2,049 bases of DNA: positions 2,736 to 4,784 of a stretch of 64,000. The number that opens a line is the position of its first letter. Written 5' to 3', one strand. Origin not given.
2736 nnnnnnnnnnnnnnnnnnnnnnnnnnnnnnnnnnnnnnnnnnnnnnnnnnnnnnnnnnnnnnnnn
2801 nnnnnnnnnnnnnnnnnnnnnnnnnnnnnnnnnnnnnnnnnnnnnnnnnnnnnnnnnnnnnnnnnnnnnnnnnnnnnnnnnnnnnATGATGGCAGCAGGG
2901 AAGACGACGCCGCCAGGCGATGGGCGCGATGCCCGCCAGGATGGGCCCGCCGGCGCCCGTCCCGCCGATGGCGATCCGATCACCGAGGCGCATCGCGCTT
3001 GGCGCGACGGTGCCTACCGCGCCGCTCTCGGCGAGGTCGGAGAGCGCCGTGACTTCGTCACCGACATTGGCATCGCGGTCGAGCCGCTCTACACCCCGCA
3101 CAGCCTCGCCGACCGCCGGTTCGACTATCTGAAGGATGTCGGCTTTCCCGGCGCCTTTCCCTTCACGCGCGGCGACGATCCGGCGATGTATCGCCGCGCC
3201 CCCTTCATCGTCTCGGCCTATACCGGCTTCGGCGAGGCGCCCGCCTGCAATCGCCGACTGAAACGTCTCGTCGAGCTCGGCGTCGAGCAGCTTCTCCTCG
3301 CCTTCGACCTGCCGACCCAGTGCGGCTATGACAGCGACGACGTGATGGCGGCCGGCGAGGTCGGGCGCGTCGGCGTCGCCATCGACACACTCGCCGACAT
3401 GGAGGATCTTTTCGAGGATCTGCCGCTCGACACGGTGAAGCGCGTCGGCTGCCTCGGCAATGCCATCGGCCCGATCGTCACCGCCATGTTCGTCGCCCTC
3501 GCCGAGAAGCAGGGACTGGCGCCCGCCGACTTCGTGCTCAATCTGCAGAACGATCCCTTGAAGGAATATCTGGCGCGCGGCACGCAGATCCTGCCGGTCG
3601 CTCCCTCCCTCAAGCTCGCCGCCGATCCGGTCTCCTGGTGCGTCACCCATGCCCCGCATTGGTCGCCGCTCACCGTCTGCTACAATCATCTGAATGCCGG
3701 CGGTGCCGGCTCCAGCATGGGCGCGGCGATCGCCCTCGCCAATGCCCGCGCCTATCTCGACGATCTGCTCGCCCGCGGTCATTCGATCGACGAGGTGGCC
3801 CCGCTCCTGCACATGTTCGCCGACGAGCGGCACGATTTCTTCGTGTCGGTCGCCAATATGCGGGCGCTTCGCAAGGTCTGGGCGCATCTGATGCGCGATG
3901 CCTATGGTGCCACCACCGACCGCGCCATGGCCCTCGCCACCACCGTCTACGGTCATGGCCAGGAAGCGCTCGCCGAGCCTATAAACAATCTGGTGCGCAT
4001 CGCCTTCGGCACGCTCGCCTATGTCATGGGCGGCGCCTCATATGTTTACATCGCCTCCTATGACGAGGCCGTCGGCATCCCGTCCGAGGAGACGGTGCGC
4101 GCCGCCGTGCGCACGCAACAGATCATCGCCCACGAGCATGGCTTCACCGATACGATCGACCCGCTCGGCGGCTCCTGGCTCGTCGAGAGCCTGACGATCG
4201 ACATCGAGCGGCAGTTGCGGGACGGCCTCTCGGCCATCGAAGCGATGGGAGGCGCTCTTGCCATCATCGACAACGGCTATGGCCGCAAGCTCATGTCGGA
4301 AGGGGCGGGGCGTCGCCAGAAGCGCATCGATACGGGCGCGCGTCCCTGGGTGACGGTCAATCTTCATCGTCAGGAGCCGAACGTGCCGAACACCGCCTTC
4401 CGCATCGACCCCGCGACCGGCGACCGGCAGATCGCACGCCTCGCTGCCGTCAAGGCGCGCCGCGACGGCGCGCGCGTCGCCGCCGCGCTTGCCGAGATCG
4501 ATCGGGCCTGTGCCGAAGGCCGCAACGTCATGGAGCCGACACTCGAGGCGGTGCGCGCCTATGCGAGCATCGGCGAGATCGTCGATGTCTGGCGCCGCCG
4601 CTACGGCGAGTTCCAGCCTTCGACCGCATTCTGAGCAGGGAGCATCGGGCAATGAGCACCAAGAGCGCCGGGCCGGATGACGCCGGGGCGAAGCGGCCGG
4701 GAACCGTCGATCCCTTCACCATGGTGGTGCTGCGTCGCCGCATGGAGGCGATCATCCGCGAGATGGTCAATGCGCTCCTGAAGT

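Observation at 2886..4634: Divergent acyl-CoA mutase catalytic subunit, separated from its B12-binding partner by two genes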

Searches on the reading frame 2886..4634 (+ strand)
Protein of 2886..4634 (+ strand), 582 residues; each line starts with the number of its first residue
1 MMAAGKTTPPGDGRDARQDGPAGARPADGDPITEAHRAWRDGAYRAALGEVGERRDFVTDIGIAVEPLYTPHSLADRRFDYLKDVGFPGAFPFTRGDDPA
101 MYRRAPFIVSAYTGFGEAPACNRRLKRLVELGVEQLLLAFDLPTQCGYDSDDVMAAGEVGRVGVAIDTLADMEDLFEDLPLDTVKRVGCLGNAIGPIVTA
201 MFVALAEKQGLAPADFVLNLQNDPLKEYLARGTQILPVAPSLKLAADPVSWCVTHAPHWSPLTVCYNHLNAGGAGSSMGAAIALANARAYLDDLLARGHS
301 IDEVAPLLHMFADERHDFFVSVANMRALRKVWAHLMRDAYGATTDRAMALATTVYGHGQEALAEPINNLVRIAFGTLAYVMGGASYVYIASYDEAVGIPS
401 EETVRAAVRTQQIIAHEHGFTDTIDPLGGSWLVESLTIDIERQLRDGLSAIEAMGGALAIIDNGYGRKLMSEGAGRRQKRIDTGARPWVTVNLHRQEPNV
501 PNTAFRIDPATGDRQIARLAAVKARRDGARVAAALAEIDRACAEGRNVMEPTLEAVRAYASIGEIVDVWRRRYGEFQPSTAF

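Call 6: search_protein_families(library=pfam, proteins=[window:2886-4634:+], max_evalue=0.01)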
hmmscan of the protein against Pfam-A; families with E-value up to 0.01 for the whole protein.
window:2886-4634:+ (582 aa): 1 family
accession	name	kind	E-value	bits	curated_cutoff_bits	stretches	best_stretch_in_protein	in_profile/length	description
PF01642.28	MM_CoA_mutase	-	1.4e-142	476.3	22.1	1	59-574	2-512/512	Methylmalonyl-CoA mutase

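Call 7: search_protein_families(library=ncbifam, proteins=[window:2886-4634:+], max_evalue=0.01)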
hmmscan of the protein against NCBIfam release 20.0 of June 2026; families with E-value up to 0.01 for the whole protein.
window:2886-4634:+ (582 aa): 4 families
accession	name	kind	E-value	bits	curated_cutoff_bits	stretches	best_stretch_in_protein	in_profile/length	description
TIGR00641.1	acid_CoA_mut_N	subfamily_domain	8.4e-137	456.6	303.8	1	57-578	1-524/528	methylmalonyl-CoA mutase N-terminal domain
NF006944.0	PRK09426.1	equivalog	2.7e-116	389.2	876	1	42-578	20-553/721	methylmalonyl-CoA mutase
NF045497.1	IsobCoAmut_IcmF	equivalog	1.5e-49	168.7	1500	2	220-568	712-1064/1076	fused isobutyryl-CoA mutase/GTPase IcmF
TIGR00642.1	mmCoA_mut_beta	equivalog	6.6e-43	146.8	617.25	1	55-504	42-457/620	methylmalonyl-CoA mutase small subunit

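Call 8: search_solved_structures(query=window:2886-4634:+, show_alignments=3)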
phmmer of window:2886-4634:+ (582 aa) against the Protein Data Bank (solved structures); distinct sequences matched with E-value up to 0.001: 11.
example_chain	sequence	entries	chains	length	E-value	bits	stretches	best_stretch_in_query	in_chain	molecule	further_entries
4r3u_A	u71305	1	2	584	2.9e-102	346.5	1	33-579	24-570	2-hydroxyisobutyryl-CoA mutase large subunit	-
8gju_J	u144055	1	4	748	3.5e-89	303.3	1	36-577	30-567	Methylmalonyl-CoA mutase, mitochondrial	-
2xij_A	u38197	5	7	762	3.7e-89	303.2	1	36-577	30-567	METHYLMALONYL-COA MUTASE, MITOCHONDRIAL | Methylmalonyl-CoA mutase, mitochondrial precursor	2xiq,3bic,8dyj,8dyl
1req_A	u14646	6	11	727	1e-82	281.9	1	68-577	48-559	METHYLMALONYL-COA MUTASE | PROTEIN (METHYLMALONYL-COA MUTASE)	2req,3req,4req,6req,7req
5req_A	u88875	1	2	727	3.5e-82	280.2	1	68-577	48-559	PROTEIN (METHYLMALONYL-COA MUTASE ALPHA-SUBUNIT)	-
1e1c_A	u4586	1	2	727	2.5e-81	277.4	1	68-577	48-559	METHYLMALONYL-COA MUTASE ALPHA CHAIN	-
6oxc_A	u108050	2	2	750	1.2e-79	271.8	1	38-576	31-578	Methylmalonyl-CoA mutase large subunit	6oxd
8ssl_A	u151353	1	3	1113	1e-42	149.9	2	220-568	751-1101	Fused isobutyryl-CoA mutase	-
4xc6_A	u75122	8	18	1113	1e-42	149.9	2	220-568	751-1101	Isobutyryl-CoA mutase fused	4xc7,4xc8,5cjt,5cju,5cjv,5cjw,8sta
1e1c_B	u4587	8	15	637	2.4e-24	89.2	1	198-491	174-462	METHYLMALONYL-COA MUTASE BETA CHAIN | METHYLMALONYL-COA MUTASE | PROTEIN (METHYLMALONYL-COA MUTASE BETA-SUBUNIT)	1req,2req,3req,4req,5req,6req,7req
6oxc_B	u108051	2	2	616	2.7e-15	59.3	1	273-515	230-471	Methylmalonyl-CoA mutase small subunit mutA | Methylmalonyl-CoA mutase small subunit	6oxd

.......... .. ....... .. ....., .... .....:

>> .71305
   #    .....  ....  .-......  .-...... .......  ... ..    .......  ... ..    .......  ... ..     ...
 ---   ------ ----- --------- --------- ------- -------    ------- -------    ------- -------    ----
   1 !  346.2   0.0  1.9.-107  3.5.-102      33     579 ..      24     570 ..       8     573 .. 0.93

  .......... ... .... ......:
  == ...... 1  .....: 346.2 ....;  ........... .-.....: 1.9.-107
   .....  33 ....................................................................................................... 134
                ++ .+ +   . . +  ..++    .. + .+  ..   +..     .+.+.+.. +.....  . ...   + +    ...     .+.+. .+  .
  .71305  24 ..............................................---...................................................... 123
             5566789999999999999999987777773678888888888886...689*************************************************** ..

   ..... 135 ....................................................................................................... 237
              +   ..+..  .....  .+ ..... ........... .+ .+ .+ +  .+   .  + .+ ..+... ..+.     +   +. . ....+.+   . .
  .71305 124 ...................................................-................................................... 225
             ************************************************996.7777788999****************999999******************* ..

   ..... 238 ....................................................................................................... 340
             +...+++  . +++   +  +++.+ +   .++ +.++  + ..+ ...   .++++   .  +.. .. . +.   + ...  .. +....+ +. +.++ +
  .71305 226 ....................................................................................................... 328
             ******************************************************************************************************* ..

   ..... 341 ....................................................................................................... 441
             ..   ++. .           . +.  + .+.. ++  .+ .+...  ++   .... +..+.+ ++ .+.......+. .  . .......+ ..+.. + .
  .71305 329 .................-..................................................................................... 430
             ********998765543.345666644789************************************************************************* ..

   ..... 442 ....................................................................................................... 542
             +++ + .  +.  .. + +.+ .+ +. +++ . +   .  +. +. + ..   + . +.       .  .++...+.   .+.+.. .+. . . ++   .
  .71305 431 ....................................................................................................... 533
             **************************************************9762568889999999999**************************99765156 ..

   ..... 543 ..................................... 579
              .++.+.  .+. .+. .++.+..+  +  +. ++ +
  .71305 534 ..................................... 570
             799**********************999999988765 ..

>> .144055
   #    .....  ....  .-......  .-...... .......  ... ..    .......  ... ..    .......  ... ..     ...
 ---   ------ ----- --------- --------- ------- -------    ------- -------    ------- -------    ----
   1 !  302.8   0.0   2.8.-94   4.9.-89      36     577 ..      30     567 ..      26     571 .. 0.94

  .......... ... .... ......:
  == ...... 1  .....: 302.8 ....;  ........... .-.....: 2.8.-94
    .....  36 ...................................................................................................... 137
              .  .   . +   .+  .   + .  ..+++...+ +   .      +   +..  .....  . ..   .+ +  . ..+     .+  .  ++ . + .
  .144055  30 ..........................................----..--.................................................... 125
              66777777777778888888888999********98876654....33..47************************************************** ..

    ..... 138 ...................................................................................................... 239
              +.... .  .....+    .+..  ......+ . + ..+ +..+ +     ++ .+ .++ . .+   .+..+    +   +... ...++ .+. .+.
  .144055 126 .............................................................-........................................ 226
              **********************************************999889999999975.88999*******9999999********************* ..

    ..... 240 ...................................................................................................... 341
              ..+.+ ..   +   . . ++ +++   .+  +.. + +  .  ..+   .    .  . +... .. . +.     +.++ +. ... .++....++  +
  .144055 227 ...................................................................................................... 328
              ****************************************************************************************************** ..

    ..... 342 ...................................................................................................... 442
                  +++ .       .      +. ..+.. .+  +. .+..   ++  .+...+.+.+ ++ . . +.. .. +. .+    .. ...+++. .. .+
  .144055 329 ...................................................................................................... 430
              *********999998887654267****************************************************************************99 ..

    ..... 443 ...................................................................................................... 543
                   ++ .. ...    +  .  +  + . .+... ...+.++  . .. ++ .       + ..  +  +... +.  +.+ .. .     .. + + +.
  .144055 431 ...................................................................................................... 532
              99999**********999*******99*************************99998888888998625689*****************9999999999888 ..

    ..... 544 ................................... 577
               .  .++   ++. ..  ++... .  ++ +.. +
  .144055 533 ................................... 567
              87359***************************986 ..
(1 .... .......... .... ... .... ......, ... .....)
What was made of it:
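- Best solved relatives are HcmA 4r3u (2.9e-102) and human MUT (call 8). The best solved relative is HcmA (call 8).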
